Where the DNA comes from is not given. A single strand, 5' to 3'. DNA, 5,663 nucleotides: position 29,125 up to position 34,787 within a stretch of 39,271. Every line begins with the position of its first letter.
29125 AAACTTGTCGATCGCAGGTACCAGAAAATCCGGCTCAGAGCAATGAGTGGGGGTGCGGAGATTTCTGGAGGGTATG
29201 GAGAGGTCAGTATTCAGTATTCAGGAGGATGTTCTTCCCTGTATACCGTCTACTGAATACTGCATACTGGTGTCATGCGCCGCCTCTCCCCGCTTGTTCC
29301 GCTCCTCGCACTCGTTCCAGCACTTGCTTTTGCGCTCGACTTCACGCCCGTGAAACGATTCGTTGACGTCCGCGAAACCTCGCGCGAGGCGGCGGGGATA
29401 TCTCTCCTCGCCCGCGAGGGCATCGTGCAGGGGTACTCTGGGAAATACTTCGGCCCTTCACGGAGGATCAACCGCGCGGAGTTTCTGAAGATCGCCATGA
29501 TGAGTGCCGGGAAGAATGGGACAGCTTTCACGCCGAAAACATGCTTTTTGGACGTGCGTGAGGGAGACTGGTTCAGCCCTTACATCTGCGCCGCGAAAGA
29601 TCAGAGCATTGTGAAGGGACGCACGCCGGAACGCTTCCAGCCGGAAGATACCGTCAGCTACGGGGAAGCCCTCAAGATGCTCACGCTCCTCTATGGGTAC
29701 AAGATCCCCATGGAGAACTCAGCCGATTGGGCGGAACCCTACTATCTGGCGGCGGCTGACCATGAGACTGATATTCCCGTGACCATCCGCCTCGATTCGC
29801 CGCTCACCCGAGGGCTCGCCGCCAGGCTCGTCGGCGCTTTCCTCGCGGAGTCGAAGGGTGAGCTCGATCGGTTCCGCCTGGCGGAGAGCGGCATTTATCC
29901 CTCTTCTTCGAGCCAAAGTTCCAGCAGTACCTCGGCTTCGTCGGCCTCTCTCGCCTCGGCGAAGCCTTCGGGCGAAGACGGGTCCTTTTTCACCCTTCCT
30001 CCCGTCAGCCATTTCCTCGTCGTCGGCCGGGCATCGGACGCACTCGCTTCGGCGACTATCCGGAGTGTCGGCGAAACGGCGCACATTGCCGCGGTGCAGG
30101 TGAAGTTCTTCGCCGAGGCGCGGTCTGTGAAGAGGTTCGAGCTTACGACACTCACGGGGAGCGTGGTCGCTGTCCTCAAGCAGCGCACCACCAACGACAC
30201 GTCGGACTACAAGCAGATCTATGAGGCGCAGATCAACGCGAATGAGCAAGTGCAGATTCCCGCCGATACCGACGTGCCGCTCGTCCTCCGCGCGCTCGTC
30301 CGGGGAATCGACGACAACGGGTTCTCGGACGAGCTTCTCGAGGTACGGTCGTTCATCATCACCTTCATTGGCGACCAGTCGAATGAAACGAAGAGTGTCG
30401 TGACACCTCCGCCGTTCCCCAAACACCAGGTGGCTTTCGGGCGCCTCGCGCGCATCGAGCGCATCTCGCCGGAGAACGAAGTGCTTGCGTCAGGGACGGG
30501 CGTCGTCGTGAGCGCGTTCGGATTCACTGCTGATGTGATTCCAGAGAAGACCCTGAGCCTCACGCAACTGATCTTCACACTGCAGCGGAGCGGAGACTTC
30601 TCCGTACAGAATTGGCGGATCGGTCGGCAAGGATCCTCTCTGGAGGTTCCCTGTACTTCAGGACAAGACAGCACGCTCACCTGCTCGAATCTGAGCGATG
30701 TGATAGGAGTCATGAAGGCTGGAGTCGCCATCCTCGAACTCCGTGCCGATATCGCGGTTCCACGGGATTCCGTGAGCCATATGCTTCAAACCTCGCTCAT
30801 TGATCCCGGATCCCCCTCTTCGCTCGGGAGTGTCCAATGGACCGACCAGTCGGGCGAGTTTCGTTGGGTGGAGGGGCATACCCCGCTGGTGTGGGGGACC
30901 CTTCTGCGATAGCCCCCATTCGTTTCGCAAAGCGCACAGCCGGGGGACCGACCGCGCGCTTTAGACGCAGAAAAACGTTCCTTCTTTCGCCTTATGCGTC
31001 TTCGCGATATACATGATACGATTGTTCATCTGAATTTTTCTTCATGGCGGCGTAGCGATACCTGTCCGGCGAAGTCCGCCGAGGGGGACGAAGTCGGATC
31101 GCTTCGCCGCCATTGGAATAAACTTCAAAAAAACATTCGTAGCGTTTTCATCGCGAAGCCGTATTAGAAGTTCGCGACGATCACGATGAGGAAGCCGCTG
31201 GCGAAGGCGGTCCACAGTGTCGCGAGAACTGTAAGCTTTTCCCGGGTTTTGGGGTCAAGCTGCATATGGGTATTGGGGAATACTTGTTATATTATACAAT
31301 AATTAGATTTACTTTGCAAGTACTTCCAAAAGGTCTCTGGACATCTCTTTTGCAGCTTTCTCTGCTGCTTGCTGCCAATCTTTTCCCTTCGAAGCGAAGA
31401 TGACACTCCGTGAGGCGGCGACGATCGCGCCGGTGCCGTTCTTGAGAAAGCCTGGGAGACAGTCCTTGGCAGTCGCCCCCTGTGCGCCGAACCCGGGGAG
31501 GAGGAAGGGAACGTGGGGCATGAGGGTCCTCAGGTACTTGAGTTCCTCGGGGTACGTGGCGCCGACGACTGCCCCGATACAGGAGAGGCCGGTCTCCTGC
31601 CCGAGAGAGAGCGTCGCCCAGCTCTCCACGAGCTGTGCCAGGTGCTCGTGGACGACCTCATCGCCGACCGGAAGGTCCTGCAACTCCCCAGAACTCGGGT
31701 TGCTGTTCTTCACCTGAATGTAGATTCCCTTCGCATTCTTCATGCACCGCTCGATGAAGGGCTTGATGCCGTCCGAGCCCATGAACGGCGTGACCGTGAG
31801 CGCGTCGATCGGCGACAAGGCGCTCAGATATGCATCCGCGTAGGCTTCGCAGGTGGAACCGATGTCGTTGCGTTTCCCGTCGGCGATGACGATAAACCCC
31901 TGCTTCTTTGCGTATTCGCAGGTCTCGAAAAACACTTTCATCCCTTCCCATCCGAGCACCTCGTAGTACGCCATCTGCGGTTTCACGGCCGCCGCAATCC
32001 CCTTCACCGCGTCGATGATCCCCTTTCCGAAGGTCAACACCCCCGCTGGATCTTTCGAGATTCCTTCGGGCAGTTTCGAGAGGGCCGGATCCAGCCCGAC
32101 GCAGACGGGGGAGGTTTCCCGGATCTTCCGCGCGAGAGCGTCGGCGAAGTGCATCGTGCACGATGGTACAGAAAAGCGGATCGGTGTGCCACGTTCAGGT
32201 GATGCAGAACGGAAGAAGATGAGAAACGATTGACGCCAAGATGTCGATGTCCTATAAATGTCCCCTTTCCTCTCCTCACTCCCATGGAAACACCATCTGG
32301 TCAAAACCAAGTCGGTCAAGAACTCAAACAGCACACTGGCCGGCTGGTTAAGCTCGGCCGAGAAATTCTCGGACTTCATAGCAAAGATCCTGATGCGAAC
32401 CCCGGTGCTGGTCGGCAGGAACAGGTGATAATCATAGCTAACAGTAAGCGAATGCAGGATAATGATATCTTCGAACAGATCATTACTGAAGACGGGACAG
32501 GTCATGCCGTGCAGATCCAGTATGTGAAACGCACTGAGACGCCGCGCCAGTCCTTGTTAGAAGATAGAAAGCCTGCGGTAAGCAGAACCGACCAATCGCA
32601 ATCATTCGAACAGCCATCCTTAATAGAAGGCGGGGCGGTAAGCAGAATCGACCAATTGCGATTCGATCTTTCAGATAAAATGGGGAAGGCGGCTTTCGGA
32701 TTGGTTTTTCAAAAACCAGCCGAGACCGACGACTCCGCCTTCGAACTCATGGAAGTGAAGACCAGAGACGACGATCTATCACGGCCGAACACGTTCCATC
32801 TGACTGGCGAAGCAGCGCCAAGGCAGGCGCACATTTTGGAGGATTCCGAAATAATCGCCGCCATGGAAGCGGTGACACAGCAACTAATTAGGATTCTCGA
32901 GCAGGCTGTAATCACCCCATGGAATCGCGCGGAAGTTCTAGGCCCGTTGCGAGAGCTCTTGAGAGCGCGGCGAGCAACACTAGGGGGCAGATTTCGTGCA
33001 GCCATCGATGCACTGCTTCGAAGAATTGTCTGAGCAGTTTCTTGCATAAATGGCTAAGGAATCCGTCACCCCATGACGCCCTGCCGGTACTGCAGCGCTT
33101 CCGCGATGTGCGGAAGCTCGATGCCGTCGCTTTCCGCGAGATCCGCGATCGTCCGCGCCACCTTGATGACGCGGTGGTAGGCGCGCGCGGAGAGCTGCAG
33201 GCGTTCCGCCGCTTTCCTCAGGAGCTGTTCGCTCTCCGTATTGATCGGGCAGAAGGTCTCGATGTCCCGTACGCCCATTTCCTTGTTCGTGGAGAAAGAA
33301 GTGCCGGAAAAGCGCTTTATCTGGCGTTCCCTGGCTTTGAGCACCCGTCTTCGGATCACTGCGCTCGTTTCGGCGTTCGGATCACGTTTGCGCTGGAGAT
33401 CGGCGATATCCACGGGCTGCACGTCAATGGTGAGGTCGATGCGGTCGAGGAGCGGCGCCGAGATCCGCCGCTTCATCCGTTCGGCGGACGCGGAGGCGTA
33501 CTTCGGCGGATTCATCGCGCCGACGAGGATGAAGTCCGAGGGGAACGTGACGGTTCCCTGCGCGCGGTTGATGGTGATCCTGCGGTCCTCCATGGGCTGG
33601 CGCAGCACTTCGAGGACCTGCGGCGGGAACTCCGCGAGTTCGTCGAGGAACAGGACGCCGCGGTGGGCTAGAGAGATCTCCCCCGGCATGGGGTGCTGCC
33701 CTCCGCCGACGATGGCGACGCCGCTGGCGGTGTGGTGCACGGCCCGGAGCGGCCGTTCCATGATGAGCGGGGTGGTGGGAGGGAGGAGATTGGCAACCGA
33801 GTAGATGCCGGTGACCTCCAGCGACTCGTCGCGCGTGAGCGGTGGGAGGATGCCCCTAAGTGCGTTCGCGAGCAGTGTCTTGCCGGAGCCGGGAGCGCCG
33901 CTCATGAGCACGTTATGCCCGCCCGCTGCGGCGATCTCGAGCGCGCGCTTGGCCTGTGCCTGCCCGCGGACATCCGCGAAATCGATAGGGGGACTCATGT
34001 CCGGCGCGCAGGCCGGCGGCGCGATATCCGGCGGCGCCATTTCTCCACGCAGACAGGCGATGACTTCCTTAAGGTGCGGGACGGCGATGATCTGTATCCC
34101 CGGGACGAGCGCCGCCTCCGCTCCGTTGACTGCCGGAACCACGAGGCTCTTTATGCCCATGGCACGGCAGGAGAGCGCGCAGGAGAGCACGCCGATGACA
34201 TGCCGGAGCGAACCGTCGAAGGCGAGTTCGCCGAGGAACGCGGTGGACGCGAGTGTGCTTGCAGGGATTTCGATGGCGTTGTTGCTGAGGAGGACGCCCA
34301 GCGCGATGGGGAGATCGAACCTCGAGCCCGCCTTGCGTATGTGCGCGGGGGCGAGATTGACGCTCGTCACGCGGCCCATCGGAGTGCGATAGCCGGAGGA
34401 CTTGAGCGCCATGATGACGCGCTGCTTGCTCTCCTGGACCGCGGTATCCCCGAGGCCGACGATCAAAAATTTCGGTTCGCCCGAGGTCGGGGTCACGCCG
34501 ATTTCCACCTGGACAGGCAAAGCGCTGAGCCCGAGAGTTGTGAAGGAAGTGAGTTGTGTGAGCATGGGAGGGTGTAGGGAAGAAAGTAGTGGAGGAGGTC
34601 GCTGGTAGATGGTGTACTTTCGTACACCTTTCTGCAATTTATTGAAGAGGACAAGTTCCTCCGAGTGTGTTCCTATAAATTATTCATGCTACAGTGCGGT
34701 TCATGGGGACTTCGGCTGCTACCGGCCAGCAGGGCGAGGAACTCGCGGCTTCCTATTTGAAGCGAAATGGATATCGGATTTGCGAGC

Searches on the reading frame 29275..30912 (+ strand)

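Call 16: search_protein_families(library=pfam, proteins=[window:29275-30912:+], max_evalue=0.01)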
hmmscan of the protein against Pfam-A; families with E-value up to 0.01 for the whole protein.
window:29275-30912:+ (545 aa): 1 family
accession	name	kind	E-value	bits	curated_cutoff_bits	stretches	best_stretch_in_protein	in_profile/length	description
PF00395.25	SLH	-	2.5e-18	66.2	20.8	2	28-70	1-43/44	S-layer homology domain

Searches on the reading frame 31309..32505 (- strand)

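Call 16: search_protein_families(library=pfam, proteins=[window:31309-32505:-], max_evalue=0.01)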
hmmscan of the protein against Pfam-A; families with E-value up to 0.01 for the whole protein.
window:31309-32505:- (398 aa): 1 family
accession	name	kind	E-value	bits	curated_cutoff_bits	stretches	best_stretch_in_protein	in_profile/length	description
PF00215.30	OMPdecase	-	5.7e-24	85.7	27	1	134-373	3-213/221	Orotidine 5'-phosphate decarboxylase / HUMPS family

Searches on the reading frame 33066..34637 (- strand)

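Call 16: search_protein_families(library=pfam, proteins=[window:33066-34637:-], max_evalue=0.01)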
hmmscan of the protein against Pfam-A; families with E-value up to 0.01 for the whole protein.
window:33066-34637:- (523 aa): 11 families
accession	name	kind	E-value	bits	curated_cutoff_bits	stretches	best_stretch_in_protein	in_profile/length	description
PF01078.27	Mg_chelatase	-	1.5e-74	250.4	20.3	1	219-411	1-204/207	Magnesium chelatase, subunit ChlI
PF13541.12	ChlI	-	1.5e-35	122.1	27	1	48-171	3-121/121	Subunit ChlI of Mg-chelatase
PF13335.12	Mg_chelatase_C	-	4.6e-33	114.1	26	1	423-518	2-94/94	Magnesium chelatase, subunit ChlI C-terminal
PF07728.20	AAA_5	-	6.4e-11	42.8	22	1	242-391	1-138/139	AAA domain (dynein-related subfamily)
PF00493.29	MCM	-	1.5e-07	31.2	23.3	1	319-406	115-204/224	MCM P-loop domain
PF00158.32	Sigma54_activat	-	2.4e-07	31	20.2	1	313-388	81-154/168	Sigma-54 interaction domain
PF05496.18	RuvB_N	-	4.4e-07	30.2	27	1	321-402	80-155/159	Holliday junction DNA helicase RuvB P-loop domain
PF07726.17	AAA_3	-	0.0003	21.1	27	0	328-379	65-114/131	ATPase family associated with various cellular activities (AAA)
PF12775.13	AAA_7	-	0.0011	19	25.8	0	232-260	25-53/181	P-loop containing dynein motor region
PF00004.35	AAA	-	0.002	19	21.2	0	243-393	1-128/131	ATPase family associated with various cellular activities (AAA)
PF13191.12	AAA_16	-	0.0045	17.9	32.6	0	228-261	11-45/167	AAA ATPase domain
